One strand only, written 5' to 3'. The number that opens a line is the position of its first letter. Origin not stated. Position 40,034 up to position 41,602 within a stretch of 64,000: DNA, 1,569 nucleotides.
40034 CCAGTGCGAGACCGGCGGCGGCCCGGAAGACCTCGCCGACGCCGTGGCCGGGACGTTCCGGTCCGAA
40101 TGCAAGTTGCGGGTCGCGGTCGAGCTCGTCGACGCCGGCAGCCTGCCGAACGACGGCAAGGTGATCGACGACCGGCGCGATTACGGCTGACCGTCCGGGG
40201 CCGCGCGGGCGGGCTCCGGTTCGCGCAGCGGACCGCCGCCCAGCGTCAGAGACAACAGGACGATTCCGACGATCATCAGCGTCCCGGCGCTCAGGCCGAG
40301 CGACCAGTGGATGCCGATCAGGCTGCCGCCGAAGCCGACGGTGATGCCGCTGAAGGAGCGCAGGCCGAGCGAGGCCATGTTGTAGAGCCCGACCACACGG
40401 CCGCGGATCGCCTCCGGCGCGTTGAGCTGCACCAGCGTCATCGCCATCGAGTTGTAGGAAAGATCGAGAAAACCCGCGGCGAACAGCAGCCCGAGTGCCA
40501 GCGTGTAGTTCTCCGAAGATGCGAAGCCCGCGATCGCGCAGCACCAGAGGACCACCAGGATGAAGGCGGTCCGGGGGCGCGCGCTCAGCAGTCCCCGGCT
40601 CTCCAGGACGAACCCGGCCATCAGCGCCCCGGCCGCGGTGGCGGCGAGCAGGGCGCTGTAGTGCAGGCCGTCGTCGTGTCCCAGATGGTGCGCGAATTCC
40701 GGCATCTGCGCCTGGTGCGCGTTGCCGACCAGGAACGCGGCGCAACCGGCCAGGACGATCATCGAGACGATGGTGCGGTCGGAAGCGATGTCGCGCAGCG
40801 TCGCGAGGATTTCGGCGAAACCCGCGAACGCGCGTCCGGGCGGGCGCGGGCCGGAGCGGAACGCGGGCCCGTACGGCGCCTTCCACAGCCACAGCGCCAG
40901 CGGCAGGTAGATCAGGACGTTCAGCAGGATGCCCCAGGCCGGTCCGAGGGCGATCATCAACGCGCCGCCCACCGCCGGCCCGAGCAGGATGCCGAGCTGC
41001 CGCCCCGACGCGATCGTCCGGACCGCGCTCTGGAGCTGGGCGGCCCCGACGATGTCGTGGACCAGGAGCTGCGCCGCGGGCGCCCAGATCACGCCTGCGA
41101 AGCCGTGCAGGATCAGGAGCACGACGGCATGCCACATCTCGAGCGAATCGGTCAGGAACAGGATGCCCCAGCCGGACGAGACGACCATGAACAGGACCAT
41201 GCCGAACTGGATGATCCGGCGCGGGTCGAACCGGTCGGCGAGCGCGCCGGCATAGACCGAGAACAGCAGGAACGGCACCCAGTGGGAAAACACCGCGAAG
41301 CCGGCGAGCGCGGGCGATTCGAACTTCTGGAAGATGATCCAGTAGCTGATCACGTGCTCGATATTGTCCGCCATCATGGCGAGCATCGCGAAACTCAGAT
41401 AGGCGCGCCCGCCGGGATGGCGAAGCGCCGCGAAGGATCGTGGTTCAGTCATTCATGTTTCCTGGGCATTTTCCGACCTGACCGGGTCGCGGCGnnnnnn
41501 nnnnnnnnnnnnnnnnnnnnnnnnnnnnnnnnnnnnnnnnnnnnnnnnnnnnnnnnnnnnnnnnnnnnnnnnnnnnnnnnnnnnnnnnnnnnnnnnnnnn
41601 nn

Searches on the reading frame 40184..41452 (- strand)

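Call 75: search_protein_families(library=pfam, proteins=[window:40184-41452:-], max_evalue=0.0001)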
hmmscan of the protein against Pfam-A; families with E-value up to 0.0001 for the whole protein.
window:40184-41452:- (423 aa): 2 families
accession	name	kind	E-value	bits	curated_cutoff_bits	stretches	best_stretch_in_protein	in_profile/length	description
PF07690.21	MFS_1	-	5.1e-30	105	33.4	1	23-361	6-339/347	Major Facilitator Superfamily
PF05977.19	MFS_3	-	2.3e-29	102.7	27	1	7-404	4-395/524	Transmembrane secretion effector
